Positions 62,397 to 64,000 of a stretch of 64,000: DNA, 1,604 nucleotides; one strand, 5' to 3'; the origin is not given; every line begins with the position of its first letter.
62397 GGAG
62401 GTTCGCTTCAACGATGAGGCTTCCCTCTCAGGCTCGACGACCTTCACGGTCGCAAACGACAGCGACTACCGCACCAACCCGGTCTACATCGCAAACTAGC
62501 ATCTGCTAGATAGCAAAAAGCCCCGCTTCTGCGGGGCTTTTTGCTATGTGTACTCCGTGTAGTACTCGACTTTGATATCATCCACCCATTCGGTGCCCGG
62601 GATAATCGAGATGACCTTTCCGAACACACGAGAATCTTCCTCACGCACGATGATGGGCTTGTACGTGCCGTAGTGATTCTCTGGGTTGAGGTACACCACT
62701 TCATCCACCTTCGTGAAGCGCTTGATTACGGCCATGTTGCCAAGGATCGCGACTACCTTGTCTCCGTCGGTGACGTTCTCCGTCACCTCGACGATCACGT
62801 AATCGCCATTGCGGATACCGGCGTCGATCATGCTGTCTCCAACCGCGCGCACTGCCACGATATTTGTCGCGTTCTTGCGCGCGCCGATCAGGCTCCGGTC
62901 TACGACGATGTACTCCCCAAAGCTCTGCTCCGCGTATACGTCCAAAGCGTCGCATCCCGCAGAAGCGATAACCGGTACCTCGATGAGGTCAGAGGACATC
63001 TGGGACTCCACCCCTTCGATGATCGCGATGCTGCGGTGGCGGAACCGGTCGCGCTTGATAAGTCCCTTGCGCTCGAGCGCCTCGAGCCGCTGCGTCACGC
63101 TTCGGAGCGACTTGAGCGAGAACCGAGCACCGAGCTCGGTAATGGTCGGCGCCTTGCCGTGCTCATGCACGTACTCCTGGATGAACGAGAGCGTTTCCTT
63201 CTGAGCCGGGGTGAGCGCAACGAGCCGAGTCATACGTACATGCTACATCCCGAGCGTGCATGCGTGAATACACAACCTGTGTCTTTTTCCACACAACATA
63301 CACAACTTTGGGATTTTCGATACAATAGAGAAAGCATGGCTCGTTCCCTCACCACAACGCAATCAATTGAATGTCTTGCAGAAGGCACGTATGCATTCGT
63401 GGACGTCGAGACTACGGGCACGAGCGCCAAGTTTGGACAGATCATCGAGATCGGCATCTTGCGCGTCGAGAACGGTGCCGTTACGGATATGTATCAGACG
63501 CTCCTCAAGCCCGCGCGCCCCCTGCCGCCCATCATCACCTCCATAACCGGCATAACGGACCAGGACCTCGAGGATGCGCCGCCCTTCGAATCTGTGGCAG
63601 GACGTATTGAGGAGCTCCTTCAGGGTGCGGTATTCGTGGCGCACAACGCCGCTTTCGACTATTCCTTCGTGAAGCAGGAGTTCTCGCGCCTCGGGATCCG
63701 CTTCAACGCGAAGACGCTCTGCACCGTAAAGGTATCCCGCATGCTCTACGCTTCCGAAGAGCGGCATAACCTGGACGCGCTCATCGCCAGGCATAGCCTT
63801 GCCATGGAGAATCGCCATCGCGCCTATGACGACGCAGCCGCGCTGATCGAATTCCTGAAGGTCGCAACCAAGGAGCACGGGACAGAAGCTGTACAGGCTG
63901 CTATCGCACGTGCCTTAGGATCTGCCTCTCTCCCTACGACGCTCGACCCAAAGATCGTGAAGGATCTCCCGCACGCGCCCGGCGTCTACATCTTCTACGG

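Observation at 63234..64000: lexA divergent from a DnaQ-exonuclease/GIY-YIG fusion gene with a TGTGT-N8-ACACA palindrome in between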

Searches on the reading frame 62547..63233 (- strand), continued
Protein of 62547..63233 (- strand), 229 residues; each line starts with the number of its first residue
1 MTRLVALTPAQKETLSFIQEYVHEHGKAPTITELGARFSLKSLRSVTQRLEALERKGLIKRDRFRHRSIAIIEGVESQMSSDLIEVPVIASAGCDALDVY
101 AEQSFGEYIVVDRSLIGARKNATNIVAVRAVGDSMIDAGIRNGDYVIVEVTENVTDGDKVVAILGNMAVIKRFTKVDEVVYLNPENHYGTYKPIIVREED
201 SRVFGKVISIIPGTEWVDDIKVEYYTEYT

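Call 62: find_encoding_contigs(protein=P0193, flank=1500, max_places=1)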
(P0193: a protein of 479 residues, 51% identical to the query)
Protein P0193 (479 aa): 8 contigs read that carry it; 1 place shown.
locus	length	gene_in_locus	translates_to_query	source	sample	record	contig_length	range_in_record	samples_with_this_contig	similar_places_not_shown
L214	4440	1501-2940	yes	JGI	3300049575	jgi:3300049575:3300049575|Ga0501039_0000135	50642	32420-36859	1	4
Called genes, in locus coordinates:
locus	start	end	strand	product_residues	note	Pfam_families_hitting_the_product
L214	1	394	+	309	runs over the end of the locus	PF09864:MliC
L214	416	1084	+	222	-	PF00160:Pro_isomerase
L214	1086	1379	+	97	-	PF09650:PHA_gran_rgn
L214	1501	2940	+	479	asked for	PF00929:RNase_T, PF01541:GIY-YIG (weak), PF27096:UvrC_M, PF27115:Cho_C (weak)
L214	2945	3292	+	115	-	PF01863:YgjP-like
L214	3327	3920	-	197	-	-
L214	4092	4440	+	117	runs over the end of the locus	PF21818:DUF6884 (weak)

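Call 63: find_encoding_contigs(protein=P0204, flank=1500, max_places=1)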
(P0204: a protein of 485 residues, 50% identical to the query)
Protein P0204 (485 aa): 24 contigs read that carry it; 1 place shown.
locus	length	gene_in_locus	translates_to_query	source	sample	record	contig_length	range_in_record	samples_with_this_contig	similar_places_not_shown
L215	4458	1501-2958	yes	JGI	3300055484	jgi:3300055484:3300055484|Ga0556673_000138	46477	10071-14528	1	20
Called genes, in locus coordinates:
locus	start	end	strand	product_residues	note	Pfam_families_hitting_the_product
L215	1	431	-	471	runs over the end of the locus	PF17957:Big_7 (weak)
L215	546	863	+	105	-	-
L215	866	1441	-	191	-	-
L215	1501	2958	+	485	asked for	PF00929:RNase_T, PF01541:GIY-YIG, PF27096:UvrC_M, PF27115:Cho_C (weak)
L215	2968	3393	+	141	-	PF00856:SET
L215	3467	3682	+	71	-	-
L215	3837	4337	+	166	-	PF18914:DUF5666 (weak)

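Call 64: find_encoding_contigs(protein=P0170, flank=1500, max_places=1)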
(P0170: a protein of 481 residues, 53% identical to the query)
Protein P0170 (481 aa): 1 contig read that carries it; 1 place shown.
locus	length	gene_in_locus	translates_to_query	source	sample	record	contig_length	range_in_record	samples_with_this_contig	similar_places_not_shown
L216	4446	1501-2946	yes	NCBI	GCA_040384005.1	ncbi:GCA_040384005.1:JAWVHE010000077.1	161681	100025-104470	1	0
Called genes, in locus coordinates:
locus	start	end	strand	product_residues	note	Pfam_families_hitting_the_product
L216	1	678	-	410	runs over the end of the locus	PF22807:TrAA12, PF07995:GSDH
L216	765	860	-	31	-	-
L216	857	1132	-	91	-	-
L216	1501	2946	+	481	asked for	PF00929:RNase_T, PF16473:Rv2179c-like (faint), PF01541:GIY-YIG, PF27096:UvrC_M, PF27115:Cho_C (weak)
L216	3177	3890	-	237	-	-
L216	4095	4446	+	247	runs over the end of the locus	PF01925:TauE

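Call 75: search_protein_families(library=pfam, proteins=[L213:803-1405:-, L002:1844-3277:-, L034:1393-1740:-], max_evalue=0.01)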
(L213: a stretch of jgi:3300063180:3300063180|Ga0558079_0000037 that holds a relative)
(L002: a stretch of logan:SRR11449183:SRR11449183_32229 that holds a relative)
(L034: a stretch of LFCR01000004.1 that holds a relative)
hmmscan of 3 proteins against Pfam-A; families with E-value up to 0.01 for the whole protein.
L213:803-1405:- (201 aa): 1 family
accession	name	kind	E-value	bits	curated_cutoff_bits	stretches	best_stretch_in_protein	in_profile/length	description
PF00717.28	Peptidase_S24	-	7.8e-25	87.3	23.3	1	81-193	1-115/116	Peptidase S24-like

L002:1844-3277:- (478 aa): 4 families
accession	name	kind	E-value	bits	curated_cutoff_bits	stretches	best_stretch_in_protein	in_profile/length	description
PF00929.31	RNase_T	-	1.8e-33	116.8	24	1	21-172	2-162/164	Exonuclease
PF01541.30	GIY-YIG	-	2.6e-07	31.3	22.6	1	215-285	2-72/78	GIY-YIG catalytic domain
PF16473.11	Rv2179c-like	-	3.8e-05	23.9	27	0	81-174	77-173/177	3'-5' exoribonuclease Rv2179c-like domain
PF13482.12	RNase_H_2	-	0.00063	20.2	22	1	20-123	1-85/165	RNase_H superfamily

L034:1393-1740:- (116 aa): 0 families

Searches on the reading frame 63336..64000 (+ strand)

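Call 9: search_protein_families(library=pfam, proteins=[window:63336-64000:+], max_evalue=0.01)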
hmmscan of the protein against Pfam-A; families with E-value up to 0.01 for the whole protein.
window:63336-64000:+ (221 aa): 4 families
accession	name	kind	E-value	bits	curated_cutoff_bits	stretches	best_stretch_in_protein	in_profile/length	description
PF00929.31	RNase_T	-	4.9e-34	118.7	24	1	21-172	2-162/164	Exonuclease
PF16473.11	Rv2179c-like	-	3.7e-06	27.2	27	0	81-174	77-173/177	3'-5' exoribonuclease Rv2179c-like domain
PF13482.12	RNase_H_2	-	0.0001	22.7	22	1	20-124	1-86/165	RNase_H superfamily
PF01612.26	DNA_pol_A_exo1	-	0.0035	17.6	23.6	0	87-152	64-126/173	3'-5' exonuclease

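Call 10: search_protein_families(library=ncbifam, proteins=[window:63336-64000:+], max_evalue=0.01)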
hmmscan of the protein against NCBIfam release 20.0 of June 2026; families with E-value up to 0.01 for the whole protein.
window:63336-64000:+ (221 aa): 31 families (the best 25 are shown)
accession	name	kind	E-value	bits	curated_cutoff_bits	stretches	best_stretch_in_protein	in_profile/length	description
NF005906.0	PRK07883.1-4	equivalog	1.1e-51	175.9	495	1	14-220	3-221/563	DEDD exonuclease domain-containing protein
TIGR01407.1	dinG_rel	hypoth_equivalog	3.9e-46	157.7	547.7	1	18-174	1-158/889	putative DnaQ family exonuclease/DinG family helicase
NF005905.0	PRK07883.1-3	equivalog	8.8e-45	153.4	508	1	13-220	20-232/581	DEDD exonuclease domain-containing protein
NF001688.0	PRK00448.1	equivalog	2.9e-43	147.7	873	1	12-184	418-591/1445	PolC-type DNA polymerase III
NF005981.0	PRK08074.1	equivalog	3.2e-43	147.8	789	1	18-170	4-158/931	ATP-dependent DNA helicase DinG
NF005907.0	PRK07883.1-5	equivalog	3.3e-43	148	454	1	14-220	25-236/584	DEDD exonuclease domain-containing protein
NF006316.0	PRK08517.1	equivalog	3.1e-41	141.5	247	1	12-180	65-232/270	3'-5' exonuclease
TIGR01405.1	polC_Gram_pos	equivalog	7e-40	136.6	1043.45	1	12-183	185-356/1211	DNA polymerase III subunit alpha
NF004719.0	PRK06063.1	equivalog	5.8e-35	120.8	389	1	17-186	16-185/331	DEDDh family exonuclease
NF005904.0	PRK07883.1-2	equivalog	2.2e-33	115.4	969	1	14-220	27-238/584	DEDD exonuclease domain-containing protein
TIGR00573.1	dnaq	subfamily_domain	3.7e-32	111.6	71.5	1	14-182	4-178/217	exonuclease, DNA polymerase III, epsilon subunit family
NF005903.0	PRK07883.1-1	equivalog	9.6e-32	110.2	1038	1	9-220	32-254/642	DEDD exonuclease domain-containing protein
NF005289.0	PRK06807.1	equivalog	7.5e-30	104.2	335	1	18-182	9-174/313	3'-5' exonuclease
NF005569.0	PRK07246.1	equivalog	5.4e-29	101.1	794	1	18-176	8-166/820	bifunctional DnaQ family exonuclease/ATP-dependent helicase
NF005836.0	PRK07740.1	equivalog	2e-28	99.5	261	1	20-174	62-219/244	hypothetical protein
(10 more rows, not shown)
